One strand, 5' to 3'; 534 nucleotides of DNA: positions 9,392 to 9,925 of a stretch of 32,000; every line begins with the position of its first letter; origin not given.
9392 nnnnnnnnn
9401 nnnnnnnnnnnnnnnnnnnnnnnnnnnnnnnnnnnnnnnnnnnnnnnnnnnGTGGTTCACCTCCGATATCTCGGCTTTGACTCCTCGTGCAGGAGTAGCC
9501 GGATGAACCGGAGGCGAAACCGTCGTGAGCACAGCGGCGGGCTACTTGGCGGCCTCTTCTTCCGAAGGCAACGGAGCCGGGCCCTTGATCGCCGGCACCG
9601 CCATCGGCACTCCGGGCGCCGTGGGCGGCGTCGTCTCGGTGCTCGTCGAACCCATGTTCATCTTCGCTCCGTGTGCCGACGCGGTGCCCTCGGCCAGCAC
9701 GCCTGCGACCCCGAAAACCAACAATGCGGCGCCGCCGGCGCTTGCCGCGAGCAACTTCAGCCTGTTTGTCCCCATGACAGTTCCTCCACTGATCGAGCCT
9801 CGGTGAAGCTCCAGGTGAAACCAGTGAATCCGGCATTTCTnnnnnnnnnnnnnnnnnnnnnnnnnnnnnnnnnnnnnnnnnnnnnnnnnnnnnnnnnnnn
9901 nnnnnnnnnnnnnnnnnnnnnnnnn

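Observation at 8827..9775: Three tandem paralogous small secreted Thr/Pro-rich peptides next to the glycosylation module (candidate dedicated substrates)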

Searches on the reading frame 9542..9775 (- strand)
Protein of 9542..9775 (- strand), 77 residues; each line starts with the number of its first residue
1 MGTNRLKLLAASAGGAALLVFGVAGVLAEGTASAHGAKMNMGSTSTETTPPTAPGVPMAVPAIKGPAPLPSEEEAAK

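Call 6: search_protein_families(library=pfam, proteins=[window:9542-9775:-], max_evalue=0.01)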
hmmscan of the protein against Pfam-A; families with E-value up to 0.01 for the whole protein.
window:9542-9775:- (77 aa): 0 families

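Call 9: find_encoding_contigs(protein=window:9542-9775:-, flank=6000, max_places=6)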
Protein window:9542-9775:- (77 aa): 23 contigs read that carry it; 6 places shown.
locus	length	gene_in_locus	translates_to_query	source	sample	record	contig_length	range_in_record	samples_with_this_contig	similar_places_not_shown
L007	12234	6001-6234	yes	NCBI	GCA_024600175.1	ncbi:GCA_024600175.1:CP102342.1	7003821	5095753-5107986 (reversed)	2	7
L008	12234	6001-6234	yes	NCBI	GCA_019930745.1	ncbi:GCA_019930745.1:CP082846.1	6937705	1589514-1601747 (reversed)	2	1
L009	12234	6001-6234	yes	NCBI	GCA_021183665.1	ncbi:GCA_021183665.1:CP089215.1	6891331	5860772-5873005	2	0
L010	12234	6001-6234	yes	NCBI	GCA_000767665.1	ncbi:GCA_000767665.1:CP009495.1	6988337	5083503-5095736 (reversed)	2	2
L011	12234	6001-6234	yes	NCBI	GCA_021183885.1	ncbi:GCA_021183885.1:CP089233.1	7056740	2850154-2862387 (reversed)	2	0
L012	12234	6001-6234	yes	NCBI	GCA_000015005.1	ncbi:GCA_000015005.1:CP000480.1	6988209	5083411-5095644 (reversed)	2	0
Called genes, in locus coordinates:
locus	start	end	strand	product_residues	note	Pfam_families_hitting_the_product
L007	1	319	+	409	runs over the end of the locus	PF00561:Abhydrolase_1, PF12146:Hydrolase_4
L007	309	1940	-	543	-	PF00496:SBP_bac_5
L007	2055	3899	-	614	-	PF03193:RsgA_GTPase (faint), PF00005:ABC_tran, PF02463:SMC_N (faint), PF13191:AAA_16 (faint), PF13304:AAA_21 (faint), PF08352:oligo_HPY, PF00005:ABC_tran, PF08352:oligo_HPY (weak), +3 more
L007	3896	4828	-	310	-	PF12911:OppC_N, PF00528:BPD_transp_1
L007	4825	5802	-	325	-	PF19300:BPD_transp_1_N (weak), PF00528:BPD_transp_1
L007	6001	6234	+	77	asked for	-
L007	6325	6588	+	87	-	-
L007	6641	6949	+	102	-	-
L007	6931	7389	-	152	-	-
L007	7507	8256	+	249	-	PF00072:Response_reg, PF00486:Trans_reg_C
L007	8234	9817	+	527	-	PF00672:HAMP (weak), PF00512:HisKA, PF02518:HATPase_c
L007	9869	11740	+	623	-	PF02366:PMT (weak), PF13231:PMT_2, PF24878:YkcB_C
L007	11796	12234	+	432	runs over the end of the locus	PF00535:Glycos_transf_2, PF04138:GtrA_DPMS_TM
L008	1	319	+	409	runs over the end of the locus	PF00561:Abhydrolase_1, PF12146:Hydrolase_4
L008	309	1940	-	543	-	PF00496:SBP_bac_5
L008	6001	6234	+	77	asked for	-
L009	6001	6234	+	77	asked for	-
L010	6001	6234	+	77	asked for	-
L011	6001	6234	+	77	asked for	-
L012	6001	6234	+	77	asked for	-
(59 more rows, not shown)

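Call 51: search_protein_families(library=ncbifam, proteins=[window:9542-9775:-], max_evalue=0.01)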
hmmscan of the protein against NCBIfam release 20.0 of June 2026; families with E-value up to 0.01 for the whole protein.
window:9542-9775:- (77 aa): 0 families

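Call 54: search_solved_structures(query=A2, max_evalue=1)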
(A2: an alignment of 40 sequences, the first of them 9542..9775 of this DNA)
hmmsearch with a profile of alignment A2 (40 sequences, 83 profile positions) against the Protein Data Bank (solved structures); distinct sequences matched with E-value up to 1: 10.
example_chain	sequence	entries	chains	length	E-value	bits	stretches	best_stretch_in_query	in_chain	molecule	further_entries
6xbw_c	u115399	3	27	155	0.071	16.2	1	11-46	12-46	V-type proton ATPase 16 kDa proteolipid subunit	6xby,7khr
7u8o_g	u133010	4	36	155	0.11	15.6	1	11-45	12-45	V-type proton ATPase proteolipid subunit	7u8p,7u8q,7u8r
9vfj_F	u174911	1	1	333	0.21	14.7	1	5-34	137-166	Photosystem I reaction center subunit III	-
4fpp_A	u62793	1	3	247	0.22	14.6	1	34-71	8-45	phosphotransferase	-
8jkt_A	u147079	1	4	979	0.31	14.2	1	11-57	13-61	Aminopeptidase N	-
6rp2_S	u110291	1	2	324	0.77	12.9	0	10-39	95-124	Hydrogenase-1 small chain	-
6fpi_S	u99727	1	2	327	0.78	12.9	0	10-39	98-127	Hydrogenase-1 small chain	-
6g94_S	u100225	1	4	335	0.82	12.8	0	10-39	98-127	Hydrogenase-1 small chain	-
3uqy_S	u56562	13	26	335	0.82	12.8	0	10-39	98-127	Hydrogenase-1 small chain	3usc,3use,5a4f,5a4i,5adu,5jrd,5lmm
4gd3_S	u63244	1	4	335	0.82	12.8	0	10-39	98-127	Hydrogenase-1 small chain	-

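Call 57: find_related_loci(query=A3, collection=metagenome_contigs, flank=10000)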
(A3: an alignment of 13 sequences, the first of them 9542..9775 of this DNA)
Query A3 (77 aa) in metagenome_contigs; peptide patterns used: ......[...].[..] (x = any residue, [..] = any of these).
452 stretches matched a pattern; 227 encode a relative of the query (tblastn E <= 1e-3); the best 80 are kept; 80 distinct loci.
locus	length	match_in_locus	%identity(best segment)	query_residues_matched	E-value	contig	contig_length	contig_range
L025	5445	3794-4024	100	1-77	2e-44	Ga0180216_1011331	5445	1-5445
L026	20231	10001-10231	100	1-77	2e-44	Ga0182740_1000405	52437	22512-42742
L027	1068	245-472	57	6-77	2e-21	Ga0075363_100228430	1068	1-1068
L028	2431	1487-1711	55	6-77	1e-18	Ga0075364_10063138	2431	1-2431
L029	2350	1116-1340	55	6-77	1e-18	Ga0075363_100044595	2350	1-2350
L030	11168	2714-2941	53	6-77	4e-18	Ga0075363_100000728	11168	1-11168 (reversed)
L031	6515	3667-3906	54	2-77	2e-17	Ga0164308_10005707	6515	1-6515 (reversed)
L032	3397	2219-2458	53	2-77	2e-16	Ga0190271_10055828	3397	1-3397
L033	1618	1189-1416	50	6-77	2e-16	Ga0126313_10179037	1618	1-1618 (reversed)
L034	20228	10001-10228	50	6-77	2e-16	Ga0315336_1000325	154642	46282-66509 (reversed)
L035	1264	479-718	53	2-77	3e-16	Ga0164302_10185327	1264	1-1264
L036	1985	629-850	51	6-74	6e-16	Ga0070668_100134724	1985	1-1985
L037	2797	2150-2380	53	3-73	7e-16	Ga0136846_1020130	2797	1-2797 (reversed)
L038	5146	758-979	51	6-74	1e-15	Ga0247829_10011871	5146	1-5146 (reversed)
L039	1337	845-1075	49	6-77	4e-15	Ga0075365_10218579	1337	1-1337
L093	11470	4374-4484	65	38-74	5e-10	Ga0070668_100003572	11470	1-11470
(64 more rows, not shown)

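Call 65: search_protein_families(library=pfam, alignment_id=A2, max_evalue=1)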
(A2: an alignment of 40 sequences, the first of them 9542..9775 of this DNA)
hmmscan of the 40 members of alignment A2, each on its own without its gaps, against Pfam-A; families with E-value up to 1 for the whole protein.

A. member 1, window:9542-9775:- (77 aa): 0 families

B. families by the number of members that match (of 40 scanned): 19 families
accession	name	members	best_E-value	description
PF21827.1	New_glue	2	0.032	New glue protein family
PF04335.19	VirB8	2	0.065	VirB8 protein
PF15512.12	CAF-1_p60_C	2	0.075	Chromatin assembly factor complex 1 subunit p60, C-terminal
PF25706.1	HCMV_UL116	2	0.084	Human cytomegalovirus UL116 protein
PF04982.19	TM_HPP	1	0.0048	HPP, transmembrane region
PF05268.17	GP38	1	0.0091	Phage tail fibre adhesin Gp38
PF20360.3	DUF6655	1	0.01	Family of unknown function (DUF6655)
PF20139.4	DUF6529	1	0.019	Family of unknown function (DUF6529)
PF12704.14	MacB_PCD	1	0.031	MacB-like periplasmic core domain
PF12477.13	TraW_N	1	0.035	Sex factor F TraW protein N terminal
PF01226.23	Form_Nir_trans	1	0.049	Formate/nitrite transporter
PF06679.17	DUF1180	1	0.051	Membrane protein FAM174-like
PF19747.4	DUF6234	1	0.082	Family of unknown function (DUF6234)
PF24365.1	DUF7521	1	0.1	Family of unknown function (DUF7521)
PF06933.16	SSP160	1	0.13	Special lobe-specific silk protein SSP160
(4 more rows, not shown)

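Call 69: search_protein_families(library=pfam, proteins=[L093:1940-2368:-, L093:2634-3191:+, L093:3207-4136:+, L093:4546-5544:+], max_evalue=0.001)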
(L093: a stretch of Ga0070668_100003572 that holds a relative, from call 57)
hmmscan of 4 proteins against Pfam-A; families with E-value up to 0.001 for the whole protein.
L093:1940-2368:- (142 aa): 2 families
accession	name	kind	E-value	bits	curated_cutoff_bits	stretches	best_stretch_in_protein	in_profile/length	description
PF01740.26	STAS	-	5.6e-11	42.6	22.6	1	32-124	11-106/106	STAS domain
PF13466.11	STAS_2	-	1.3e-05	25.7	29.2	1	37-108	4-76/80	STAS domain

L093:2634-3191:+ (185 aa): 1 family
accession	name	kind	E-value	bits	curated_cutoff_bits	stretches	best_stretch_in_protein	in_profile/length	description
PF19853.4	DUF6328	-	6.8e-53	179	26.3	1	38-177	2-142/142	Family of unknown function (DUF6328)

L093:3207-4136:+ (309 aa): 3 families
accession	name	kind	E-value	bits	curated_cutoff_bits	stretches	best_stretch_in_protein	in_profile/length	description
PF00924.24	MS_channel_2nd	-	2.6e-18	66.3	20.2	1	139-207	2-66/68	Mechanosensitive ion channel, beta-domain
PF21082.3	MS_channel_3rd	-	2.7e-06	28.1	21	1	215-301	2-87/88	Mechanosensitive ion channel MscS, C-terminal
PF21088.3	MS_channel_1st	-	0.00068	20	23.1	1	101-137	6-42/42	Mechanosensitive ion channel, transmembrane helices 2/3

L093:4546-5544:+ (332 aa): 4 families
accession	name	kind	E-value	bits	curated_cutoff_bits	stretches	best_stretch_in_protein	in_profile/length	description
PF00027.35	cNMP_binding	-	1.8e-14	53.9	27.5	1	36-119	2-86/89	Cyclic nucleotide-binding domain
PF13302.13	Acetyltransf_3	-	9.2e-09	36.6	25.4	1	153-288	2-137/138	Acetyltransferase (GNAT) domain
PF00583.31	Acetyltransf_1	-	1.3e-07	32.3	20.7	1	202-279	31-107/116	Acetyltransferase (GNAT) family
PF13508.13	Acetyltransf_7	-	1.3e-05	25.9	27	1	204-268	3-65/84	Acetyltransferase (GNAT) domain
